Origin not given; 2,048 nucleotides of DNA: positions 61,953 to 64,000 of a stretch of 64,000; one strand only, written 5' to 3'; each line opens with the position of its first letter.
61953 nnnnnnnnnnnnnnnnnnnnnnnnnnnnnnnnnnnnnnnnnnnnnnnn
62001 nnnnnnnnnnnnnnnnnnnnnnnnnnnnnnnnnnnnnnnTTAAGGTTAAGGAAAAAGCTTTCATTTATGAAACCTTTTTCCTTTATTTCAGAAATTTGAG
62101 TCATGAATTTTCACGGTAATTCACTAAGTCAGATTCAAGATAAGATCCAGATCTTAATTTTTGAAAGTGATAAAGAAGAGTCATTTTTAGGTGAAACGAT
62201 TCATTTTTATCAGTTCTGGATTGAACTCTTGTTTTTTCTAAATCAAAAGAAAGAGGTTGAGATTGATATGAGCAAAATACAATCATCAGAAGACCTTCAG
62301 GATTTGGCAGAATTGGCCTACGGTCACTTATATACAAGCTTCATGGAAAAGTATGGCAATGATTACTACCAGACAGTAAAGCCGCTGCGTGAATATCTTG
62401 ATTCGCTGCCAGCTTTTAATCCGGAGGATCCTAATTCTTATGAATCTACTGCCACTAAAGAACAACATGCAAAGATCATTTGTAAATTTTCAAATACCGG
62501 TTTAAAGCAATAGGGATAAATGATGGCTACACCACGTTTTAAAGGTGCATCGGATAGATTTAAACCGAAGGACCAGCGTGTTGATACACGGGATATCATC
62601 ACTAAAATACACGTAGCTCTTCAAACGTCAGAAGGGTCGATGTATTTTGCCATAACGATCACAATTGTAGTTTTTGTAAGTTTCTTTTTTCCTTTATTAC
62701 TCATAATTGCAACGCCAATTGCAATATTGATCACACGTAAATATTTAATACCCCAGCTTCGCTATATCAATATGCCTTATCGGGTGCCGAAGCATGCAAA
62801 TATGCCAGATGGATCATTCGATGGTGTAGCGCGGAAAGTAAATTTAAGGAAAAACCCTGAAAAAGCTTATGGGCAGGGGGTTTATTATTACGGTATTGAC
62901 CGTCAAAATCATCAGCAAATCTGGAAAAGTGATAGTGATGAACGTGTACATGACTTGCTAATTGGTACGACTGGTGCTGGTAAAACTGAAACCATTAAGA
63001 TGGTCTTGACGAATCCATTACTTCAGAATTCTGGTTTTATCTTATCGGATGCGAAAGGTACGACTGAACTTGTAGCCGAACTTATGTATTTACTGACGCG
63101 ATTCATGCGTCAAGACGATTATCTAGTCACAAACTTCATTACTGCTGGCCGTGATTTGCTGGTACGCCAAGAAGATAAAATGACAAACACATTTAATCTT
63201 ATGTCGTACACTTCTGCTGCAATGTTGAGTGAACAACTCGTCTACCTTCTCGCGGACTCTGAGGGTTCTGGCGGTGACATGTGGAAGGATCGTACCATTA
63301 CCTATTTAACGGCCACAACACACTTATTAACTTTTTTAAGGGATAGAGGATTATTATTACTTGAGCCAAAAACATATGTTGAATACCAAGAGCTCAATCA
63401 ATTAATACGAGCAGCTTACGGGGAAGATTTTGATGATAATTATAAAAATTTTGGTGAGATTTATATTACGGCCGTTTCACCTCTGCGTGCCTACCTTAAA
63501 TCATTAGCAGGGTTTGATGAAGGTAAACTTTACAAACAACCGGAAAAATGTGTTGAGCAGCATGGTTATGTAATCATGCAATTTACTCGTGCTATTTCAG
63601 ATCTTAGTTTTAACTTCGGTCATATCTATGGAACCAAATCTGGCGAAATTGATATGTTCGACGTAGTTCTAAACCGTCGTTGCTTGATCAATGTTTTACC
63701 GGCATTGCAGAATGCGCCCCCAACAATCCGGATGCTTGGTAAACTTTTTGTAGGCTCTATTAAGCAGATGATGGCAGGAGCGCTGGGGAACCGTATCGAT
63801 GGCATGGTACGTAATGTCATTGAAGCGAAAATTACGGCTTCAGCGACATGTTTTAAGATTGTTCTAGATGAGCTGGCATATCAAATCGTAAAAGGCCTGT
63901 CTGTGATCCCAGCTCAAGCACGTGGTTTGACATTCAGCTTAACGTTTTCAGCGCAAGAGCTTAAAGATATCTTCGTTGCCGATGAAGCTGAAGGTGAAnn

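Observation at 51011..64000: Dot/Icm-type (type IVB) secretion/conjugation genes with Legionellales region-II synteny on a par/umuDC/recombinase-bearing element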

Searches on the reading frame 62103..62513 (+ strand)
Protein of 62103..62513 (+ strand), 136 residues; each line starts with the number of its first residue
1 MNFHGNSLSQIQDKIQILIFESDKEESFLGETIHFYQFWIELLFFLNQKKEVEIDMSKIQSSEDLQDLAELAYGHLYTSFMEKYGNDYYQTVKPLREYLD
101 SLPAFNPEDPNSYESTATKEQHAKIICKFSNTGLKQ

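Call 6: search_protein_families(library=pfam, proteins=[window:62103-62513:+], max_evalue=0.01)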
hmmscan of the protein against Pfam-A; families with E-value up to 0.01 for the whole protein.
window:62103-62513:+ (136 aa): 0 families

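Call 24: search_protein_families(library=ncbifam, proteins=[window:62103-62513:+], max_evalue=10)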
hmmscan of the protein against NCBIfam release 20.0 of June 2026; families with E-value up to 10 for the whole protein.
window:62103-62513:+ (136 aa): 0 families

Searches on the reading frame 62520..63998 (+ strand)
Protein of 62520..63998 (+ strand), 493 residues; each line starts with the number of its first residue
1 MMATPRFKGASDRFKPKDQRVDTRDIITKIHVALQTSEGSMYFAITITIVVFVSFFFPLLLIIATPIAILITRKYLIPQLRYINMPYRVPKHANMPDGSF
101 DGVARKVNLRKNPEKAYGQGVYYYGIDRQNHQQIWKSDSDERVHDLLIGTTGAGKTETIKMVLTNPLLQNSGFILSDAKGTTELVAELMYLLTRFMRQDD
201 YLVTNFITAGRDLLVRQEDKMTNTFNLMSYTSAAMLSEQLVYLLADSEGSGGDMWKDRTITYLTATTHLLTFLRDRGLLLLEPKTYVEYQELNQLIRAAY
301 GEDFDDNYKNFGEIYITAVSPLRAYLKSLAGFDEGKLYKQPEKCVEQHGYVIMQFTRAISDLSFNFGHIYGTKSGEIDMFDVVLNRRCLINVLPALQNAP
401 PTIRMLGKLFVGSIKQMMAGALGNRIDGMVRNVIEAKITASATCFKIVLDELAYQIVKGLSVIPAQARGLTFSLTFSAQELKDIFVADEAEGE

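Call 6: search_protein_families(library=pfam, proteins=[window:62520-63998:+], max_evalue=0.01)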
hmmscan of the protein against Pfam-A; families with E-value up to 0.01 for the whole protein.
window:62520-63998:+ (493 aa): 1 family
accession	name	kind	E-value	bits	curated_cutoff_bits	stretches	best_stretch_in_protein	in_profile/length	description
PF10412.15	TrwB_AAD_bind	-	0.0024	17.3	20.5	1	139-181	12-54/387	Type IV secretion-system coupling protein DNA-binding domain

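Call 24: search_protein_families(library=ncbifam, proteins=[window:62520-63998:+], max_evalue=10)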
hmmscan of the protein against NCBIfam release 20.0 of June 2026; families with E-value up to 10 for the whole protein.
window:62520-63998:+ (493 aa): 9 families
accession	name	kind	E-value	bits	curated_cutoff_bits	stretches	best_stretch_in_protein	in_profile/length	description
NF041447.1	TrbC_conju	equivalog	7.9e-70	236.1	800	1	32-486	16-472/685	F-type conjugative transfer protein TrbC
TIGR03743.1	SXT_TraD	subfamily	1.3e-07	30.4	366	1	116-203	151-236/636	conjugative transfer system coupling protein TraD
TIGR03754.1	conj_TOL_TraD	equivalog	1.1e-05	24.2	647.55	1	115-203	154-241/643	type IV conjugative transfer system coupling protein TraD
NF045973.1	conju_CD1115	equivalog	4.6e-05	22.5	250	1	137-272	19-146/442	VirD4-like conjugal transfer protein, CD1115 family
NF041017.1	DNA_import_CedB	equivalog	0.00026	19.7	700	1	109-181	241-315/590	DNA import protein CedB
NF045975.1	VirB4_plasma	equivalog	0.037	11.7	590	1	134-177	506-550/894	Mbov_0397 family ICE element conjugal transfer ATPase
NF003673.1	PRK05298.1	equivalog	0.049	12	743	1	133-193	20-75/653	excinuclease ABC subunit UvrB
TIGR00631.1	uvrb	equivalog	0.088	11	750.1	1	132-188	19-74/658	excinuclease ABC subunit UvrB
TIGR03924.1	T7SS_EccC_a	equivalog_domain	0.11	11.2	509.15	1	143-171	451-479/673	type VII secretion protein EccCa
